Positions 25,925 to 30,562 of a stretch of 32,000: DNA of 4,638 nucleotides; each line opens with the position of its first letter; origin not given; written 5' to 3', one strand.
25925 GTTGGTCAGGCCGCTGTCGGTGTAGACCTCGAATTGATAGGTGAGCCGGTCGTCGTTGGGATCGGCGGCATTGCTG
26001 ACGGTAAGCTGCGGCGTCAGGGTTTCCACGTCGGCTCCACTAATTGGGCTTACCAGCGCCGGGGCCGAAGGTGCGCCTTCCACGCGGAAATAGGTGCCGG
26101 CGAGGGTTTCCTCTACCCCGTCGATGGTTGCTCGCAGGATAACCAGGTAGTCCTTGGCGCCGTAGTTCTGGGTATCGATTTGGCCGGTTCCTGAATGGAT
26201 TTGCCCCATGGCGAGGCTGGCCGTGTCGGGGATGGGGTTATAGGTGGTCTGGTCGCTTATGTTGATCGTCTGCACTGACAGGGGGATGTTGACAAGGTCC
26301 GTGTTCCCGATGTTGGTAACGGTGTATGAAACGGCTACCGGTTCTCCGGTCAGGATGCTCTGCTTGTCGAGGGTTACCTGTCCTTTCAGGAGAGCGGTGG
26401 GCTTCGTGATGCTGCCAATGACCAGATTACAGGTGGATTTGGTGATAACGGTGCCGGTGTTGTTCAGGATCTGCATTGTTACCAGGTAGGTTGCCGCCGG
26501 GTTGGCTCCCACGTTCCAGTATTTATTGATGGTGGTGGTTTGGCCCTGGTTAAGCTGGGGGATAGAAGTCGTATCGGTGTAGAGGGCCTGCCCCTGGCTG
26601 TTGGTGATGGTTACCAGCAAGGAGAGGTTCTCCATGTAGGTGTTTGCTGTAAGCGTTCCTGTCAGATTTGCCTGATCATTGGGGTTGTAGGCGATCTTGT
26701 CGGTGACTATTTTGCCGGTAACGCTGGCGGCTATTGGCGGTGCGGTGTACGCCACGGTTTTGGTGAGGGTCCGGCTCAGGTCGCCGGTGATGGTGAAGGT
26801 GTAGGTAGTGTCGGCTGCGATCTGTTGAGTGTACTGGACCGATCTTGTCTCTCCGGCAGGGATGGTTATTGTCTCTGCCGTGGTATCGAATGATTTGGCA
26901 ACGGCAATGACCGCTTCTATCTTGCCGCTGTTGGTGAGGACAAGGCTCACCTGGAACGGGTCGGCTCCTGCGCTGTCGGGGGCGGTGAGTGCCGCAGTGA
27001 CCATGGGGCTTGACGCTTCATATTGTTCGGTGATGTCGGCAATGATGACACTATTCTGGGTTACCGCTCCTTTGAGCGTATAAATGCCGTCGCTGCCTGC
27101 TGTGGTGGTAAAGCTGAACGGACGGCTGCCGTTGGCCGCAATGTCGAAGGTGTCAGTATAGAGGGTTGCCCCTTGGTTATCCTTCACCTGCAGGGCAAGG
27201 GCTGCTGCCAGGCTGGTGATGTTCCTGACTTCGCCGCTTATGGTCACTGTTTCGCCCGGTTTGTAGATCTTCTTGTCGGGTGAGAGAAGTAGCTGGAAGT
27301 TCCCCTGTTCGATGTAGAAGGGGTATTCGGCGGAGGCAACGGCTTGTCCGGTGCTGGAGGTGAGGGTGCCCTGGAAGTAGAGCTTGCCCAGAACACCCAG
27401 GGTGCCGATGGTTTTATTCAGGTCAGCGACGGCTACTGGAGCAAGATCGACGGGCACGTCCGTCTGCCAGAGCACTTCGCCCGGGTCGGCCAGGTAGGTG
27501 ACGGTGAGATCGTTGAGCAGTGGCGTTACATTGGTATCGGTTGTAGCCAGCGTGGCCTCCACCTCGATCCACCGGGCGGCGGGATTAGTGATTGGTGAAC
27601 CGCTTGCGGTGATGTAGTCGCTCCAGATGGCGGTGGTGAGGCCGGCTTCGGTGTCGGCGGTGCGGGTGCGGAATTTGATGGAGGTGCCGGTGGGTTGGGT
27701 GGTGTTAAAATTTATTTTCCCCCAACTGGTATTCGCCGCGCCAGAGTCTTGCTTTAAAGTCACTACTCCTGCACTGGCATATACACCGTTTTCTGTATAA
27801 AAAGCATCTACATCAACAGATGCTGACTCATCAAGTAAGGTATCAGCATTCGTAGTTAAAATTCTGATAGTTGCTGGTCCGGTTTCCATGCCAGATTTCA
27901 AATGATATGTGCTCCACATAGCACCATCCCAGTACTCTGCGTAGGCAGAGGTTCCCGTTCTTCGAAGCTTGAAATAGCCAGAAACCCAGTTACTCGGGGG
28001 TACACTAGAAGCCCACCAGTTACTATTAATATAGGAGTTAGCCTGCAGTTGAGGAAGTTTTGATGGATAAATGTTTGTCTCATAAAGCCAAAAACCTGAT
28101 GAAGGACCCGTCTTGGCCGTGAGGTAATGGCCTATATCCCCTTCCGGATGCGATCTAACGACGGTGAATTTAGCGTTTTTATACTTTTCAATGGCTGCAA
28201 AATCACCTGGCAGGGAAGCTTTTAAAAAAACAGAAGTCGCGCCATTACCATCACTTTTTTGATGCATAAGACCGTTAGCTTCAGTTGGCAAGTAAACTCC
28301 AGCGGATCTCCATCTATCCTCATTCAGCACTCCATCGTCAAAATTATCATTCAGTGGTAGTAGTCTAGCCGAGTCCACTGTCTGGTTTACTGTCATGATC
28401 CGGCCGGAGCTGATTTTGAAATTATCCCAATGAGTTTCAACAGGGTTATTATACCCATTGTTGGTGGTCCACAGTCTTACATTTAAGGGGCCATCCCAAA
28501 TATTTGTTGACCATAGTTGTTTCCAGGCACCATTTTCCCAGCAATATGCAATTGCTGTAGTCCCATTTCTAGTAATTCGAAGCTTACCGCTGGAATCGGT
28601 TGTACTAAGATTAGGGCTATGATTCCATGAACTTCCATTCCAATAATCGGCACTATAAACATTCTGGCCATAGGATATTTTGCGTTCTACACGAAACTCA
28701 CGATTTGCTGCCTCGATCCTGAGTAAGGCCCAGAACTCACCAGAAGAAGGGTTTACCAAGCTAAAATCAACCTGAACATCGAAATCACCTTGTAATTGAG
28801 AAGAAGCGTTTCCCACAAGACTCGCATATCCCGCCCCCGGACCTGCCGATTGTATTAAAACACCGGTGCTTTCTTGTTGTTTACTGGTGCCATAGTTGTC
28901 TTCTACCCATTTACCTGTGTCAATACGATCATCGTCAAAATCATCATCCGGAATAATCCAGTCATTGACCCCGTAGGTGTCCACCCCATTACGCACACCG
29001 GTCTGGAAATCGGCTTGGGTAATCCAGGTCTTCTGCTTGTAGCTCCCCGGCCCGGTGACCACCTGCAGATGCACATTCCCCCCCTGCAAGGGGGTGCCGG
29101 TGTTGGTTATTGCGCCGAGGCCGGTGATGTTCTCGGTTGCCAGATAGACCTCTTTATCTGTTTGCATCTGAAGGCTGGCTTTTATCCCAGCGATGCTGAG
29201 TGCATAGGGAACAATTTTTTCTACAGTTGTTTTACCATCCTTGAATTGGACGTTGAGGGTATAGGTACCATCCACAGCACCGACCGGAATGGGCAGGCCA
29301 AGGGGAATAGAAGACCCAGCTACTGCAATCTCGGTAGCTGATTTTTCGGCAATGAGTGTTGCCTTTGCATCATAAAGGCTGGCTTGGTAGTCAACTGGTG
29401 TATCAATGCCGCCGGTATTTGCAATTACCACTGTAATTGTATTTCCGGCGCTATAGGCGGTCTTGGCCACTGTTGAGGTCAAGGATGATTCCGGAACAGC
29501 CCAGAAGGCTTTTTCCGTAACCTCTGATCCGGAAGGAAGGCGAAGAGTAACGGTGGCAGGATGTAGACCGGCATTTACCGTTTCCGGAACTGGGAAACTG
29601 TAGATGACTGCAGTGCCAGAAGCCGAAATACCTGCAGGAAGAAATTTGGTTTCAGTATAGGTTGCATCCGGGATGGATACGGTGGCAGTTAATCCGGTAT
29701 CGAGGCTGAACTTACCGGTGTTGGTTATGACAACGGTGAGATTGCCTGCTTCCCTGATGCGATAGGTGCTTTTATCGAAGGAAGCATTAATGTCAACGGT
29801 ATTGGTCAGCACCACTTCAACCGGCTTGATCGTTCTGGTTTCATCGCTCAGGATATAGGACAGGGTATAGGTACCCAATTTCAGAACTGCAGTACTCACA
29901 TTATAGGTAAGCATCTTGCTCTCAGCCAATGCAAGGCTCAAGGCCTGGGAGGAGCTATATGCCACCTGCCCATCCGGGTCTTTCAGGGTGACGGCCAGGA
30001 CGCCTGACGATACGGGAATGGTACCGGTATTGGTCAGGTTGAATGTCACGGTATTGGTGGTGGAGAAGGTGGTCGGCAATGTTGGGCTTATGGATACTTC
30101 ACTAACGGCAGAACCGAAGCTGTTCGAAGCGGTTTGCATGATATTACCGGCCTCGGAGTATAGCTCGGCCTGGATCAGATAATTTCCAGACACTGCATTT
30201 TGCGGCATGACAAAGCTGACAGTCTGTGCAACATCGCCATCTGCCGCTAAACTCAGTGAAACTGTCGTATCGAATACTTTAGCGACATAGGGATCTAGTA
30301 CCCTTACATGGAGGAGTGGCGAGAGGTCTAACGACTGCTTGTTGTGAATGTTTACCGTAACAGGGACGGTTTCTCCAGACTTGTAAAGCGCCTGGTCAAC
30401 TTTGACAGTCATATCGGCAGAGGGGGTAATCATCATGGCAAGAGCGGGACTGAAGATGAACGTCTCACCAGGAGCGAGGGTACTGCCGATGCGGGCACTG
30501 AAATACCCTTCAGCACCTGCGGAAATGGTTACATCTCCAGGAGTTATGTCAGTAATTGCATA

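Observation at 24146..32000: Giant (at least 2617 aa visible) all-beta modular surface protein with no catalytic domain or recognisable anchoring or secretion signal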

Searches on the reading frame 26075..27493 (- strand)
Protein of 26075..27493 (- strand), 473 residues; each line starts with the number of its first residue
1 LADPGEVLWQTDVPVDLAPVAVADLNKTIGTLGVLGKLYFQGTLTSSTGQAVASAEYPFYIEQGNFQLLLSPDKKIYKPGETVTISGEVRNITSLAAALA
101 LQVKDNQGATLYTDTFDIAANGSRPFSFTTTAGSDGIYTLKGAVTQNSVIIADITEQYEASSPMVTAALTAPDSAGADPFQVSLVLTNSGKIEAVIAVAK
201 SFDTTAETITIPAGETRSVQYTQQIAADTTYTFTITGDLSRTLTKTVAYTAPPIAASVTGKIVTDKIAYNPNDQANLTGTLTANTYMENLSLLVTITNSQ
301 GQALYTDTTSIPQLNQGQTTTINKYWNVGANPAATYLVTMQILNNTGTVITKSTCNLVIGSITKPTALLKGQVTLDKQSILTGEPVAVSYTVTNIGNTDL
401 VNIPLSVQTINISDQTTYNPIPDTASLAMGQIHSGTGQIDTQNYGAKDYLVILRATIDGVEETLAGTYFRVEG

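Call 13: search_protein_families(library=pfam, proteins=[window:26075-27493:-], max_evalue=1)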
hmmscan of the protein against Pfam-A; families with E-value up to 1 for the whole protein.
window:26075-27493:- (473 aa): 14 families
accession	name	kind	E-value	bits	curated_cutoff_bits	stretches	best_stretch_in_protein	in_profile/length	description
PF01835.25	MG2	-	4.3e-10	40.3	32.8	2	70-141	4-79/96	MG2 domain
PF05506.17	PLipase_C_C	-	8e-06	27.1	24.4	1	177-238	11-70/80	Bacterial phospholipase C, C-terminal domain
PF02752.27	Arrestin_C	-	0.00027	21.7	27.7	0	370-410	6-47/137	Arrestin (or S-antigen), C-terminal domain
PF14289.11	DUF4369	-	0.00091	20.2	25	0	51-88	59-85/91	Domain of unknown function (DUF4369)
PF07705.17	CARDB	-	0.0016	19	22.7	0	374-409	9-44/101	CARDB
PF13199.12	Glyco_hydro_66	-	0.0027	16.8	23.7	1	264-355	1-84/546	Glycosyl hydrolase family 66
PF22544.2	HYDIN_VesB_CFA65-like_Ig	-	0.0052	17.4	25.5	1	181-236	22-85/100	HYDIN/CFA65/VesB-like, Ig-like domain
PF13860.13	FlgD_ig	-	0.016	15.6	27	1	86-143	11-74/79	FlgD Ig-like domain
PF14524.12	Wzt_C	-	0.018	15.5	30.4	1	270-324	29-88/143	Wzt C-terminal domain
PF06030.18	WxLIP_PGBD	-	0.068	13.7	27.3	1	312-351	5-44/121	WxL Interacting Protein, peptidoglycan binding domain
PF23144.1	Fn3_PTPRU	-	0.11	13.2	24.7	0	316-345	97-126/145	Receptor-type tyrosine-protein phosphatase U Fn3 domain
PF07703.20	A2M_BRD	-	0.17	12.7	22.7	0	69-86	2-19/140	Alpha-2-macroglobulin bait region domain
PF13584.12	BatD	-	0.27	12.3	24.1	0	374-417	2-43/92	BatD DUF11 like domain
PF07610.17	DUF1573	-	0.97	9.9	26.1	0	374-401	7-34/98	Protein of unknown function (DUF1573)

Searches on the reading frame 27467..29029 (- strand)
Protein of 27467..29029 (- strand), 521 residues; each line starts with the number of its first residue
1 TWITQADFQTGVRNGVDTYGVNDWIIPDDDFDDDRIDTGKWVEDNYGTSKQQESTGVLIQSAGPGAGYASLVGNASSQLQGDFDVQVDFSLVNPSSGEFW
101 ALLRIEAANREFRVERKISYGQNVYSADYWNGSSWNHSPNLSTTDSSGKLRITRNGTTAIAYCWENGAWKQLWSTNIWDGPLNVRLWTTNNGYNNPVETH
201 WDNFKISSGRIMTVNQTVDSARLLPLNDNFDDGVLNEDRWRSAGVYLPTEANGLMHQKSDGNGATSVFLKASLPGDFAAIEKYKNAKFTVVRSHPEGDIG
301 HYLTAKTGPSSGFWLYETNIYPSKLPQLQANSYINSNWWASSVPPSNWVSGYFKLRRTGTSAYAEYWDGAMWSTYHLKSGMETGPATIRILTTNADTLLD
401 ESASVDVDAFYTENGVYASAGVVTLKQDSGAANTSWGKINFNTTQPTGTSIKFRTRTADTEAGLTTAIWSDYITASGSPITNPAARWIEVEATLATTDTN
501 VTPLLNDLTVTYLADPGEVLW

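Call 39: search_solved_structures(query=A3, max_evalue=1)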
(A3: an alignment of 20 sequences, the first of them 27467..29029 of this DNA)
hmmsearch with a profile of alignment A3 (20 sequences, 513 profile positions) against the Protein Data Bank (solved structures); distinct sequences matched with E-value up to 1: 0.

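Call 50: predict_structure(alignment_id=A3)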
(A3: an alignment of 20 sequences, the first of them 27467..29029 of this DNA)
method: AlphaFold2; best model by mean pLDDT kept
length: 521 residues; sequences in the alignment: 20
mean_pLDDT: 77.3   pTM: 0.51
mean pLDDT of the five models: 77.3, 76.9, 72.4, 71.8, 69.7
residues with pLDDT >= 90: 148; 70-90: 232; 50-70: 86; < 50: 55
segments of 3 or more residues with pLDDT < 50: 1-27, 71-77, 209-223, 516-521
pLDDT, mean of each block of 10 residues (from residue 1): 35 33 43 65 65 81 64 49 84 74 88 89 91 92 91 90 91 91 82 76 68 37 63 72 85 86 84 89 91 75 93 92 84 94 80 95 90 93 92 75 91 67 72 77 75 87 86 84 85 72 62 51 47
secondary structure, 60 per line:
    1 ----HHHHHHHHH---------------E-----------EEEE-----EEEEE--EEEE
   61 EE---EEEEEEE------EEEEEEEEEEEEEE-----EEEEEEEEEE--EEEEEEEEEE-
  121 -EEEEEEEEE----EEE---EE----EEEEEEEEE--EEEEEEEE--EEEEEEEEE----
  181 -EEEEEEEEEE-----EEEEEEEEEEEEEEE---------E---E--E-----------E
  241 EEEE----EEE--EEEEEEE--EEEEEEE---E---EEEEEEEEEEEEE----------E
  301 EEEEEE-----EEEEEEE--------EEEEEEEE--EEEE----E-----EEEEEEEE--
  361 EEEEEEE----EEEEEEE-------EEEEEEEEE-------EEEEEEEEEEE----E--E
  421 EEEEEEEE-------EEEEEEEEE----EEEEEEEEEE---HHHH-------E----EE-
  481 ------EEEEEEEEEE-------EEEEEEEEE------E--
elements in order: H5-13 E41-44 E50-54 E57-62 E66-72 E79-92 E98-107 E110-119 E122-130 E135-137 E147-155 E158-165 E168-176 E182-191 E197-211 E240-244 E249-251 E254-260 E263-269 E277-289 E300-306 E312-318 E327-334 E337-340 E351-358 E361-367 E372-378 E386-394 E402-412 E420-428 E436-444 E449-458 H462-465 E487-496 E504-512

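Call 53: fold_search(model_id=the predicted structure, library=pdb)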
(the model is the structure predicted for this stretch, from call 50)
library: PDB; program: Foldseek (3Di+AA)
matches with E <= 10: 1597; with E <= 0.001: 261
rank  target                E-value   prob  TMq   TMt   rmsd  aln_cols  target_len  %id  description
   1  2exi_A                1.6e-08  1.00  0.29  0.28  22.8       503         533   11  Structure of the family43 beta-Xylosidase D15G mutant from geobacillus stearothermophilus (released 2006-04-04)
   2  7k1r_A                2.0e-08  1.00  0.30  0.29  20.4       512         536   10  X-ray Structure of an Enterobacter GH43 Beta-Xylosidase: EcXyl43 F507A mutant (released 2021-11-10)
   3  2exh_A                3.9e-08  1.00  0.28  0.28  21.6       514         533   11  Structure of the family43 beta-Xylosidase from geobacillus stearothermophilus (released 2006-04-04)
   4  7k1r_D                4.4e-08  1.00  0.29  0.28  20.6       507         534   10  X-ray Structure of an Enterobacter GH43 Beta-Xylosidase: EcXyl43 F507A mutant (released 2021-11-10)
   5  2exk_A                4.7e-08  1.00  0.28  0.28  21.0       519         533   11  Structure of the family43 beta-Xylosidase E187G from geobacillus stearothermophilus in complex with xylobiose (released 2006-04-04)
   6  8uws_D                5.6e-08  1.00  0.29  0.28  21.2       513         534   10  Cryo-EM structure of an Enterobacter GH43 Beta-Xylosidase: EcXyl43 (released 2024-05-15)
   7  5jow_A                5.9e-08  1.00  0.29  0.29  21.6       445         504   10  Bacteroides ovatus Xyloglucan PUL GH43A (released 2016-08-10)
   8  5joz_B                6.8e-08  1.00  0.29  0.30  22.4       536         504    7  Bacteroides ovatus Xyloglucan PUL GH43B (released 2016-08-10)
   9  2exj_A                7.5e-08  1.00  0.28  0.28  22.8       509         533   11  Structure of the family43 beta-Xylosidase D128G mutant from geobacillus stearothermophilus in complex with xylobiose (released 2006-04-04)
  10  5jox_A                8.2e-08  1.00  0.29  0.30  21.5       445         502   10  Bacteroides ovatus Xyloglucan PUL GH43A in complex with AraDNJ (released 2016-08-10)
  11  1yrz_A                1.1e-07  1.00  0.29  0.29  21.2       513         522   11  Crystal structure of xylan beta-1,4-xylosidase from Bacillus Halodurans C-125 (released 2005-02-22)
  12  5joz_A                1.2e-07  1.00  0.29  0.30  22.0       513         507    8  Bacteroides ovatus Xyloglucan PUL GH43B (released 2016-08-10)
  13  5xau_A                1.2e-07  1.00  0.19  0.17  21.0       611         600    9  Crystal structure of integrin binding fragment of laminin-511 (released 2017-09-20)
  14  8uws_A                1.3e-07  1.00  0.29  0.29  21.1       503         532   10  Cryo-EM structure of an Enterobacter GH43 Beta-Xylosidase: EcXyl43 (released 2024-05-15)
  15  9he8_B                1.8e-07  1.00  0.28  0.26  21.9       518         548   12  The molecular structure of a beta-1,4-D-xylosidase from the probiotic bacterium Levilactobacillus brevis (released 2025-01-15)
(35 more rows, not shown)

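Call 73: search_protein_families(library=ncbifam, proteins=[window:27467-29029:-], max_evalue=0.1)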
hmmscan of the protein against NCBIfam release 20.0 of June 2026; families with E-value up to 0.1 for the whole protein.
window:27467-29029:- (521 aa): 0 families

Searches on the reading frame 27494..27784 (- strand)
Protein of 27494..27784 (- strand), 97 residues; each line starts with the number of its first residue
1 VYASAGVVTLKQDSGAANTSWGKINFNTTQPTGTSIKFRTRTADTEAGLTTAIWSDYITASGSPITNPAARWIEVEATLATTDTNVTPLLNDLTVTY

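Call 13: search_protein_families(library=pfam, proteins=[window:27494-27784:-], max_evalue=1)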
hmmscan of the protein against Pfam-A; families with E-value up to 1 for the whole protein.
window:27494-27784:- (97 aa): 1 family
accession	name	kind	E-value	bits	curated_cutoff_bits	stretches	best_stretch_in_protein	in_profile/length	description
PF23992.1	Pam3_gp32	-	0.12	12.8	27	1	19-77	27-84/108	Phage Pam3 gp32-like protein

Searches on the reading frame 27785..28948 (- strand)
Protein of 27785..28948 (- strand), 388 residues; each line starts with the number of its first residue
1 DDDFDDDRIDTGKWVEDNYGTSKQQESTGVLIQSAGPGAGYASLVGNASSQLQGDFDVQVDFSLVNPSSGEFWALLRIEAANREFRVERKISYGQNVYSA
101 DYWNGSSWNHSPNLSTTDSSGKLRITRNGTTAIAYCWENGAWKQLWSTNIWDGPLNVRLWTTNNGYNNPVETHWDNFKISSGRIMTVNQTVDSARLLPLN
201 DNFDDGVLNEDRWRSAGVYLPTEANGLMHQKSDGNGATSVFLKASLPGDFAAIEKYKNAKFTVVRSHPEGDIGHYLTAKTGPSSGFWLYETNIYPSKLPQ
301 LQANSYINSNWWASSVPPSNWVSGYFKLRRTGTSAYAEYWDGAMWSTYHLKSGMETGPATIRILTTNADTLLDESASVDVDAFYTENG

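Call 79: find_related_loci(query=window:27785-28948:-, collection=metagenome_contigs, flank=4000)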
Query window:27785-28948:- (388 aa) in metagenome_contigs; peptide patterns used: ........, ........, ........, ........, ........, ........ (x = any residue, [..] = any of these).
112 stretches matched a pattern, but none encodes a relative of the query by tblastn (E <= 1e-3).

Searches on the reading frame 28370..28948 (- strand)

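Call 13: search_protein_families(library=pfam, proteins=[window:28370-28948:-], max_evalue=1)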
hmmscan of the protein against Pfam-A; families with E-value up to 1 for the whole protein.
window:28370-28948:- (193 aa): 1 family
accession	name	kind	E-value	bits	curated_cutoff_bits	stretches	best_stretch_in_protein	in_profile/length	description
PF07622.18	DUF1583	-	3.2e-07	30.3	22.9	2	84-188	135-242/256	Protein of unknown function (DUF1583) C domain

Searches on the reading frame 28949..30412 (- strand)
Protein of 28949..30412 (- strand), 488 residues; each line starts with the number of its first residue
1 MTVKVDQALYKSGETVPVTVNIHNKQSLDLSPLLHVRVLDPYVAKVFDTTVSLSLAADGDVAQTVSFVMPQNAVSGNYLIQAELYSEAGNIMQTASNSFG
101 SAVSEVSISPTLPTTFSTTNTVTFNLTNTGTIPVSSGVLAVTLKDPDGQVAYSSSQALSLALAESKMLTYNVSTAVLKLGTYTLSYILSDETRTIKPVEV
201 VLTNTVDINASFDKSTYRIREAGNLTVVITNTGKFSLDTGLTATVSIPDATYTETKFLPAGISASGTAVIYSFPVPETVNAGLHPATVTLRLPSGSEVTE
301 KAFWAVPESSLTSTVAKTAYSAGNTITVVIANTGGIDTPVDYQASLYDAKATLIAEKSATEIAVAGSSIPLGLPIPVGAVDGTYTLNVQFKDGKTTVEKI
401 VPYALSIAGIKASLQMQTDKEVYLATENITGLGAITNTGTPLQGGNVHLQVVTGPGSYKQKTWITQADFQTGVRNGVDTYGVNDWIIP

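Call 13: search_protein_families(library=pfam, proteins=[window:28949-30412:-], max_evalue=1)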
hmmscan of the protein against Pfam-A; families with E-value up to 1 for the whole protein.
window:28949-30412:- (488 aa): 12 families
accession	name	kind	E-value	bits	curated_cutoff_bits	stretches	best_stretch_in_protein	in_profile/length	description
PF01835.25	MG2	-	3.2e-15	56.7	32.8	2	5-89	6-87/96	MG2 domain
PF02752.27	Arrestin_C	-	9.4e-05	23.2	27.7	1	1-31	7-37/137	Arrestin (or S-antigen), C-terminal domain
PF14524.12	Wzt_C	-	0.00025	21.5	30.4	1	114-194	26-111/143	Wzt C-terminal domain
PF12245.14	Big_3_2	-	0.00035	21.2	23.3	1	63-99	83-118/122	Bacterial Ig-like domain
PF13199.12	Glyco_hydro_66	-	0.00062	18.9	23.7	1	6-97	2-84/546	Glycosyl hydrolase family 66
PF15146.11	FANCAA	-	0.0015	18.1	27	1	210-294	63-139/441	Fanconi anemia-associated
PF13752.12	DUF4165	-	0.0059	17.1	25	1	56-95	74-112/121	Domain of unknown function (DUF4165)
PF19077.6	Big_13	-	0.0076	17.2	27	0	34-96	31-95/102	Bacterial Ig-like domain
PF07705.17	CARDB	-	0.011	16.3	22.7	1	114-187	15-82/101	CARDB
PF10633.15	NPCBM_assoc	-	0.056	14.1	24.4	0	49-84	41-75/78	NPCBM-associated, NEW3 domain of alpha-galactosidase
PF06536.16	Av_adeno_fibre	-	0.1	12.9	22.7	1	106-164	1-55/56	Avian adenovirus fibre, N-terminal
PF15418.12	DUF4625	-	0.16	12.7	27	0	63-95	93-125/131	Domain of unknown function (DUF4625)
